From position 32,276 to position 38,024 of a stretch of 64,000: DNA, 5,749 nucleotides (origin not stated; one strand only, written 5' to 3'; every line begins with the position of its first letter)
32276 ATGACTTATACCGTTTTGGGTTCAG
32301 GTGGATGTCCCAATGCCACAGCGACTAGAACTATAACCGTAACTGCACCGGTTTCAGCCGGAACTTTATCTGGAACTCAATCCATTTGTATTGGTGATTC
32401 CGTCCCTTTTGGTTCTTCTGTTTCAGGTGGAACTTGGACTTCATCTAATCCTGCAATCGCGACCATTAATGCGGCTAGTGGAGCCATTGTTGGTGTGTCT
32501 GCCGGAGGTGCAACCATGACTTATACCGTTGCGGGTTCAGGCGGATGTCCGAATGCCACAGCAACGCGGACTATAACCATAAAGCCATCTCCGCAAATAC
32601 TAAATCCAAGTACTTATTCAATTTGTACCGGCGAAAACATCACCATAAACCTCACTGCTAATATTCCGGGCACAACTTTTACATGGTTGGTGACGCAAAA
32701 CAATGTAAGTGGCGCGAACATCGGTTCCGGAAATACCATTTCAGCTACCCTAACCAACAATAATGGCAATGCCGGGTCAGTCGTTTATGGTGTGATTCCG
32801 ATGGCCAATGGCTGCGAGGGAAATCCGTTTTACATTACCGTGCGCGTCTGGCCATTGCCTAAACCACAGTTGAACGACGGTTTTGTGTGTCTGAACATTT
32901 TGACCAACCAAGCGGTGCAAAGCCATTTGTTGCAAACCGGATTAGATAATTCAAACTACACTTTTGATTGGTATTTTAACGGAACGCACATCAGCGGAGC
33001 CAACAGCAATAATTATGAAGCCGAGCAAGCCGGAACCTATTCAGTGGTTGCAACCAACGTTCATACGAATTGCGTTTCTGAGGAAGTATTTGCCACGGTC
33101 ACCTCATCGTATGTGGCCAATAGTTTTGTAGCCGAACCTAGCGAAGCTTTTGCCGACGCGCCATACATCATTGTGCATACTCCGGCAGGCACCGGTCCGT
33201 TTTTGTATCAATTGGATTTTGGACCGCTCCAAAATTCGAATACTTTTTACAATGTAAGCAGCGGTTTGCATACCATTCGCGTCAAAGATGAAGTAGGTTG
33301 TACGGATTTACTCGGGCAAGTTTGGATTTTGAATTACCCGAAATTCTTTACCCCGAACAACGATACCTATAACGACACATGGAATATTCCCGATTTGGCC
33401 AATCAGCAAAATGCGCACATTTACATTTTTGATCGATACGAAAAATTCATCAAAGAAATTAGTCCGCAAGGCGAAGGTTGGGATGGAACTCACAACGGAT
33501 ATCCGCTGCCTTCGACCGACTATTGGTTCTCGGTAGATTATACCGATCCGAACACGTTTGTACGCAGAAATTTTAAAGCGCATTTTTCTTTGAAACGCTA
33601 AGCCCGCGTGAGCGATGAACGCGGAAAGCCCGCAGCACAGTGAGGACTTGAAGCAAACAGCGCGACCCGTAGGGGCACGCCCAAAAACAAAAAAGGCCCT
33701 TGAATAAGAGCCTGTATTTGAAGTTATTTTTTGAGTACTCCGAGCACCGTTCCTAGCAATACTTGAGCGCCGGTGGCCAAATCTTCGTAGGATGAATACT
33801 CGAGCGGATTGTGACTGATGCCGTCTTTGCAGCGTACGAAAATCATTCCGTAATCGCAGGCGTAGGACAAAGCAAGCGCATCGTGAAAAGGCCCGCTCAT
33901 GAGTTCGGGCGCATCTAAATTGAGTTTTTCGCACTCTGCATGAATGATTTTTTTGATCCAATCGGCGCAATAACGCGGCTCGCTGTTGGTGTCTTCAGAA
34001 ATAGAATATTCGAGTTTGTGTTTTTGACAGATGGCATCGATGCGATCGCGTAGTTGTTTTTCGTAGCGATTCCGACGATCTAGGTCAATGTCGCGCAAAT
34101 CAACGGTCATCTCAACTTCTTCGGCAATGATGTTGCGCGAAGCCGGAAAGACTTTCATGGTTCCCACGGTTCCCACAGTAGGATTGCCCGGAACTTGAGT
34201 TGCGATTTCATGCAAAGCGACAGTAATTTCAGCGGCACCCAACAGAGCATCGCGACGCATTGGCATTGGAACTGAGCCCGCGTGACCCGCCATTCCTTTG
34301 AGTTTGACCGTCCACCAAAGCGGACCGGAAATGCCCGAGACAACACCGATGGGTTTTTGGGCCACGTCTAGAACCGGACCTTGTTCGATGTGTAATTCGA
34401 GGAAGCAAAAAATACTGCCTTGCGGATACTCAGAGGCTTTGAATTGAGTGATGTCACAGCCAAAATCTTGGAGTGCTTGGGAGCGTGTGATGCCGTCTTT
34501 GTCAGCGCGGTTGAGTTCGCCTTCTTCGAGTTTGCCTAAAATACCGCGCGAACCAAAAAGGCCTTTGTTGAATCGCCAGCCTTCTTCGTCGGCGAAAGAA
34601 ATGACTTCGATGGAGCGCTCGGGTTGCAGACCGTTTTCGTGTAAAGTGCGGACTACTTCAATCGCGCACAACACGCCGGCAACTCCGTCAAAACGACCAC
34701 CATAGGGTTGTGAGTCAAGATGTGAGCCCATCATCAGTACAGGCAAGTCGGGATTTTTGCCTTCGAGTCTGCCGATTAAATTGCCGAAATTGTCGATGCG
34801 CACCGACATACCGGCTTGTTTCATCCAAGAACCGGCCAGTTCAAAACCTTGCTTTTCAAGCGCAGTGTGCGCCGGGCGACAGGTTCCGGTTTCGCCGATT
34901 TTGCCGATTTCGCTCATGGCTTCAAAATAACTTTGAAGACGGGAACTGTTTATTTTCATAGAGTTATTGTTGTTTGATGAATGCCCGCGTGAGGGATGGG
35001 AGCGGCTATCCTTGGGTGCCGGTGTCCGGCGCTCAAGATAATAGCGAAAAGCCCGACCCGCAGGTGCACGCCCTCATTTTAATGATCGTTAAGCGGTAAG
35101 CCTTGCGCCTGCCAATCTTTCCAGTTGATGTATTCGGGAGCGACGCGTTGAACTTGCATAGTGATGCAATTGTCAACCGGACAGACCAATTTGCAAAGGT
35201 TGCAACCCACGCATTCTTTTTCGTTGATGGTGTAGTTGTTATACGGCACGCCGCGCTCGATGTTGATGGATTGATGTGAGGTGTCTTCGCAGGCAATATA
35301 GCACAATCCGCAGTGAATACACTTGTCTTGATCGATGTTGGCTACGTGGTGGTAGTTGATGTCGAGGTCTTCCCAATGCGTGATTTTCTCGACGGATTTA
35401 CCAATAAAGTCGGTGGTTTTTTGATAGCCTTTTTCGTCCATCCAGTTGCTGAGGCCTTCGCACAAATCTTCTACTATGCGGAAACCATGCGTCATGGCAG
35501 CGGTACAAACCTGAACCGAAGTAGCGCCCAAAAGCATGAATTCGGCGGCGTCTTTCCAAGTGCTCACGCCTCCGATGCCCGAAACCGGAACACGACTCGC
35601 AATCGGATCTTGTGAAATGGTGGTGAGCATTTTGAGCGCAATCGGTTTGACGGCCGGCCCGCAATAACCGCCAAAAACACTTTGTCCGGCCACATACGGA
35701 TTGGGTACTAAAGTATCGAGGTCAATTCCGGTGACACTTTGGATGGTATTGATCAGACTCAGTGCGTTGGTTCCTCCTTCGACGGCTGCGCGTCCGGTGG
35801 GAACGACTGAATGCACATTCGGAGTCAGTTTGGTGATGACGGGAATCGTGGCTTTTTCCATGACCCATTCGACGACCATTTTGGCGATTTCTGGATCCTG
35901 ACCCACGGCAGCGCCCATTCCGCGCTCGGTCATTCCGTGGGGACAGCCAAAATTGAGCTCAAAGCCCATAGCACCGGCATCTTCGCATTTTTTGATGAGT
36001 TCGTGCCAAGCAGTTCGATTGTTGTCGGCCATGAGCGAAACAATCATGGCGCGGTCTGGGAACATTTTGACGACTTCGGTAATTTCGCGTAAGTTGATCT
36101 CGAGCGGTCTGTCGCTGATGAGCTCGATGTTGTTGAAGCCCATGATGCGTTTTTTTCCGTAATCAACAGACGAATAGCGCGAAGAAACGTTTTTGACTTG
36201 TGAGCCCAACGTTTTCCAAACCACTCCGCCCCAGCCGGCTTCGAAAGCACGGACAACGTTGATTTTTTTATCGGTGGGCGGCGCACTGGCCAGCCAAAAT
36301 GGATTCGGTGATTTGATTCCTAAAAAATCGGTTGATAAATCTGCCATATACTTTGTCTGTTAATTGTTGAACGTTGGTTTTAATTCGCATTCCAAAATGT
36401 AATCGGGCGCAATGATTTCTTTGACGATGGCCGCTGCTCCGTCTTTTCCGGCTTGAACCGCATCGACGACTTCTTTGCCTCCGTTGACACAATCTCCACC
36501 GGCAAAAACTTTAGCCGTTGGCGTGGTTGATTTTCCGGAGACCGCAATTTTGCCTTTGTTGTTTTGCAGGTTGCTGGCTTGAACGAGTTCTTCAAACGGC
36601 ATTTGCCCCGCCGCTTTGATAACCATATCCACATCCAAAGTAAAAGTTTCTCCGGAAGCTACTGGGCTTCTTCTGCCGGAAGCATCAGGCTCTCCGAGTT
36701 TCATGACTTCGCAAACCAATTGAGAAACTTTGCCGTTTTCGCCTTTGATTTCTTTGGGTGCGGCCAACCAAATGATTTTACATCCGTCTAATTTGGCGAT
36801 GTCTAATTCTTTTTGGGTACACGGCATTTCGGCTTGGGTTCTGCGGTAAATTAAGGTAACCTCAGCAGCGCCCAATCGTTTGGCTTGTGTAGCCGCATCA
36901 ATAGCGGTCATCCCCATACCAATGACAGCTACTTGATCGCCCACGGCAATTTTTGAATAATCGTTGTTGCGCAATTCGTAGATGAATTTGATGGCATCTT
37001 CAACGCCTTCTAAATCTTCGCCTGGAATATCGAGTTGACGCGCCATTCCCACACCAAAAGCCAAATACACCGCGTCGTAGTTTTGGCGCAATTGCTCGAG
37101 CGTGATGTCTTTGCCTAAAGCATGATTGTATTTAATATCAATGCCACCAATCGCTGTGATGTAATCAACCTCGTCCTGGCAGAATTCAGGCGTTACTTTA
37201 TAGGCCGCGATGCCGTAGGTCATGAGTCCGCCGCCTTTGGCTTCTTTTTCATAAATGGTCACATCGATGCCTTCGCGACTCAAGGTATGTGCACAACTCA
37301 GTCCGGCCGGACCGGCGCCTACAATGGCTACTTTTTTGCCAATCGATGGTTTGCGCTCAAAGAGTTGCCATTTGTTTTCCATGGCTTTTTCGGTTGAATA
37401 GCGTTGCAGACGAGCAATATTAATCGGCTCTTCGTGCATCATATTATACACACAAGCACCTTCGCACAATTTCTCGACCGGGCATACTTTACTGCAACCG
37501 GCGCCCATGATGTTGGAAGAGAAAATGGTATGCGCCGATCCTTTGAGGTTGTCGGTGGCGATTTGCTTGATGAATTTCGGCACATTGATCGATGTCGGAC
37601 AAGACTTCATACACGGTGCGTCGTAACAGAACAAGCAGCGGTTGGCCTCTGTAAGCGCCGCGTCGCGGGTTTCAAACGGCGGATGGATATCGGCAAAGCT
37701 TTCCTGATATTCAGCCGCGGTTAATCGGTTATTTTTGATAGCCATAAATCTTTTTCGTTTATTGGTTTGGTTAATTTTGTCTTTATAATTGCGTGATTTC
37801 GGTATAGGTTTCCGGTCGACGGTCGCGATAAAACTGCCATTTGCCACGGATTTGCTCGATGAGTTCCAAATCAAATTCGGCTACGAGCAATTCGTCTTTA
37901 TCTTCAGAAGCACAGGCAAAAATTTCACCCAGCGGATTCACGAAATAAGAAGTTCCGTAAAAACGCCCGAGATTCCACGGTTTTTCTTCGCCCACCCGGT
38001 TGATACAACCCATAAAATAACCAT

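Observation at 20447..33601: Giant T9SS type-B adhesin-like gene built from a two-level repeat hierarchy (33 x 240-bp Ig-like units in five runs)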

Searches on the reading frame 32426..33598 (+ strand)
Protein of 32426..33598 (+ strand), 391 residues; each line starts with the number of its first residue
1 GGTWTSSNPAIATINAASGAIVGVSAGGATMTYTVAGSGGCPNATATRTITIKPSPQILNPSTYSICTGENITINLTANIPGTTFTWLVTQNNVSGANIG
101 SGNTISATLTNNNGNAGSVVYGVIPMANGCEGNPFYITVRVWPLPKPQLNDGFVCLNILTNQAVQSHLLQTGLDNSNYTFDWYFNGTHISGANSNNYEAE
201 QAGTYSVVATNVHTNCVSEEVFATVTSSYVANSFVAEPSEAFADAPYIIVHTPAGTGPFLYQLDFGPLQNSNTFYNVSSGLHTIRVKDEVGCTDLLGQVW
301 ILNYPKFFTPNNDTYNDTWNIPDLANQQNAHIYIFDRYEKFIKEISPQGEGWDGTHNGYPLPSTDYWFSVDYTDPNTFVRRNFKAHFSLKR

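Call 11: search_protein_families(library=pfam, proteins=[window:32426-33598:+], max_evalue=0.01)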
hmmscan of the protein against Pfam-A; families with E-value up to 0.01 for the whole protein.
window:32426-33598:+ (391 aa): 6 families
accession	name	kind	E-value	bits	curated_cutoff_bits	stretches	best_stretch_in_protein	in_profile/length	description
PF19406.5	PKD_5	-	1.3e-16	60.8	25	1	65-145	2-88/88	PKD-like domain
PF13585.12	CHU_C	-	1.9e-11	44.4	27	1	303-374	2-74/86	CHU_C Type IX secretion signal domain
PF02368.24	Big_2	-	0.0024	18.2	22.8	1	3-35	37-68/79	Bacterial Ig-like domain (group 2)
PF16820.11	PKD_3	-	0.0025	18.1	26.3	0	177-207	32-62/68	PKD-like domain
PF25354.1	Ig_NUP210_16th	-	0.0026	17.7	27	1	2-37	30-65/72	NUP210-like, Ig-like domain 16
PF16986.11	CzcE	-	0.0087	16.7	30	0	42-92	8-49/81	Heavy-metal resistance protein CzcE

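Call 12: search_protein_families(library=ncbifam, proteins=[window:32426-33598:+], max_evalue=0.01)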
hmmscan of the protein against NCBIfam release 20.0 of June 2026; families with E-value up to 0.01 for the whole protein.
window:32426-33598:+ (391 aa): 1 family
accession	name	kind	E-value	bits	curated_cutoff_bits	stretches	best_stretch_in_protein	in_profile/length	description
TIGR04131.1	Bac_Flav_CTERM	domain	1.6e-33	114.7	35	1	303-391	2-85/85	T9SS type B sorting domain-containing protein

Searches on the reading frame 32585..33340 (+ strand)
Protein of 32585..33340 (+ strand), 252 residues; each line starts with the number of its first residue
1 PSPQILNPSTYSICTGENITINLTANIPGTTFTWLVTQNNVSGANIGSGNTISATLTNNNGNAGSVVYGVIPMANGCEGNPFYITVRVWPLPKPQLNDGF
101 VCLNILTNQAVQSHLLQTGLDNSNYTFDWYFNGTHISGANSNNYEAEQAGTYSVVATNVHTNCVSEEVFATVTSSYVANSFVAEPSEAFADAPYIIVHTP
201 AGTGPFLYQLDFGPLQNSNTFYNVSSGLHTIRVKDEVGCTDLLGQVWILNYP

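Call 28: search_protein_families(library=pfam, proteins=[window:32585-33340:+], max_evalue=10)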
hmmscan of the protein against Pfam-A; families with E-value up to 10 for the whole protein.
window:32585-33340:+ (252 aa): 5 families
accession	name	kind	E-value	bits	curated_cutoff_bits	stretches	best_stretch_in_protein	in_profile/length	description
PF19406.5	PKD_5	-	5.6e-17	61.9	25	1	12-92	2-88/88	PKD-like domain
PF19081.6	Ig_7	-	0.00069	20.3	27.3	2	7-90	7-84/84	Ig-like domain CHU_C associated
PF16820.11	PKD_3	-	0.0011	19.2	26.3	1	124-154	32-62/68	PKD-like domain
PF13895.12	Ig_2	-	0.0018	18.9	27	1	122-168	26-75/79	Immunoglobulin domain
PF13927.12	Ig_3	-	0.019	15.9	30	2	3-55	2-58/78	Immunoglobulin domain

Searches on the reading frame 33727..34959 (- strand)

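Call 15: search_protein_families(library=pfam, proteins=[window:33727-34959:-], max_evalue=0.001)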
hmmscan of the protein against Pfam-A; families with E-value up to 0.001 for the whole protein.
window:33727-34959:- (411 aa): 3 families
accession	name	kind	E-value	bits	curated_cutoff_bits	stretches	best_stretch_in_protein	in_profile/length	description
PF01546.33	Peptidase_M20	-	2.5e-20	73.7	24.6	1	77-405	2-204/206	Peptidase family M20/M25/M40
PF04389.22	Peptidase_M28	-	1.2e-10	41.9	21.3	1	60-141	1-77/193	Peptidase family M28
PF07687.19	M20_dimer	-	4.7e-08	33.4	21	1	210-313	3-105/107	Peptidase dimerisation domain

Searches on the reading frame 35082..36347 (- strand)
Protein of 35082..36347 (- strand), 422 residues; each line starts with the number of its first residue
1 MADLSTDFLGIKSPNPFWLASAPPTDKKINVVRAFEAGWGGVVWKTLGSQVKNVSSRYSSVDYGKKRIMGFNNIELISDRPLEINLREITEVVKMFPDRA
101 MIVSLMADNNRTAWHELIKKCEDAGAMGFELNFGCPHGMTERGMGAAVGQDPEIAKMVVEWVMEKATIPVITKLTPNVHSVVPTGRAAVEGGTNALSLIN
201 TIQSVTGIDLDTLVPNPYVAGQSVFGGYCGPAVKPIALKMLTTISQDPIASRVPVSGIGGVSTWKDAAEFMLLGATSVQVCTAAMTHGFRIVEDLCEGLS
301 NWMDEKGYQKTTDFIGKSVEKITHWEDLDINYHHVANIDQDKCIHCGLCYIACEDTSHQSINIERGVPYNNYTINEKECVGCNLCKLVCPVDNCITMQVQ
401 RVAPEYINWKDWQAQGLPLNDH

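Call 15: search_protein_families(library=pfam, proteins=[window:35082-36347:-], max_evalue=0.001)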
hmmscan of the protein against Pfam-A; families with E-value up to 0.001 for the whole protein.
window:35082-36347:- (422 aa): 11 families
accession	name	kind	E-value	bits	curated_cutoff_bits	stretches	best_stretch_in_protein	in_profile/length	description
PF01180.27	DHO_dh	-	4.9e-32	111.7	27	1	4-303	2-291/291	Dihydroorotate dehydrogenase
PF14697.11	Fer4_21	-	2.6e-19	69.6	35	1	336-397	1-59/59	4Fe-4S dicluster domain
PF00037.32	Fer4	-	2.2e-09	37.2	21.1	2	337-353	2-18/24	4Fe-4S binding domain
PF12838.12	Fer4_7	-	3.8e-08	34.1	27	1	342-392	1-51/52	4Fe-4S dicluster domain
PF13237.11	Fer4_10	-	5.4e-07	29.9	25.5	0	373-402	3-33/53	4Fe-4S dicluster domain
PF12797.12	Fer4_2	-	1.1e-06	28.6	24.5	0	338-353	5-20/22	4Fe-4S binding domain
PF12837.12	Fer4_6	-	2.7e-06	27.5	25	1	335-354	1-20/24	4Fe-4S binding domain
PF01207.24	Dus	-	2.7e-06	27.2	20.4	1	108-174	62-129/311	Dihydrouridine synthase (Dus)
PF13187.11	Fer4_9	-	0.00026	21.4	27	0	342-392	1-50/52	4Fe-4S dicluster domain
PF12800.12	Fer4_4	-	0.0004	21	24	0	341-354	2-15/17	4Fe-4S binding domain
PF17179.9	Fer4_22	-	0.00086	20.5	27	0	378-401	1-24/95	4Fe-4S dicluster domain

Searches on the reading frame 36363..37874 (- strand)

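Call 15: search_protein_families(library=pfam, proteins=[window:36363-37874:-], max_evalue=0.001)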
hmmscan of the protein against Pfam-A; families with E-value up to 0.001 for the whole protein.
window:36363-37874:- (504 aa): 18 families
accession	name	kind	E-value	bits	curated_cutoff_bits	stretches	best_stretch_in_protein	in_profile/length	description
PF14691.11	Fer4_20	-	2.3e-34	118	25.8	1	58-168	3-112/113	Dihydroprymidine dehydrogenase domain II, 4Fe-4S cluster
PF07992.20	Pyr_redox_2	-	1.3e-32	113.8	26.1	1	180-476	1-291/291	Pyridine nucleotide-disulphide oxidoreductase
PF13738.12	Pyr_redox_3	-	2.7e-12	47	30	1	184-237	2-56/305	Pyridine nucleotide-disulphide oxidoreductase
PF00070.33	Pyr_redox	-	1.7e-11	44.9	22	1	315-387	2-78/82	Pyridine nucleotide-disulphide oxidoreductase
PF13450.12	NAD_binding_8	-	2.8e-10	40.8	21.9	1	184-219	1-36/68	NAD(P)-binding Rossmann-like domain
PF01266.30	DAO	-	5.4e-09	36.5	27.9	1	181-215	1-35/353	FAD dependent oxidoreductase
PF12831.13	FAD_oxidored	-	3.3e-08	33.7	27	1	182-224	2-44/416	FAD dependent oxidoreductase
PF01494.25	FAD_binding_3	-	5.2e-07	29.6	22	1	181-213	3-35/349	FAD binding domain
PF01946.23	Thi4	-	1e-06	28.6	26.2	1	180-221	18-61/235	Thi4 family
PF01134.28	GIDA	-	3.3e-06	26.9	22.1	0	181-213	1-33/391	Glucose inhibited division protein A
PF00743.25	FMO-like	-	4.6e-06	25.8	22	0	180-220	2-42/532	Flavin-binding monooxygenase-like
PF00890.30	FAD_binding_2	-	7.3e-06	25.9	20.4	1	182-216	2-36/414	FAD binding domain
PF03486.20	HI0933_like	-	9.9e-06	25.6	50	1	181-215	2-36/244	HI0933-like protein Rossmann domain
PF02826.25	2-Hacid_dh_C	-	2.4e-05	24.2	25.1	0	154-214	8-71/178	D-isomer specific 2-hydroxyacid dehydrogenase, NAD binding domain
PF01262.27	AlaDh_PNT_C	-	3.3e-05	23.8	23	0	181-212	30-61/214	Alanine dehydrogenase/PNT, C-terminal domain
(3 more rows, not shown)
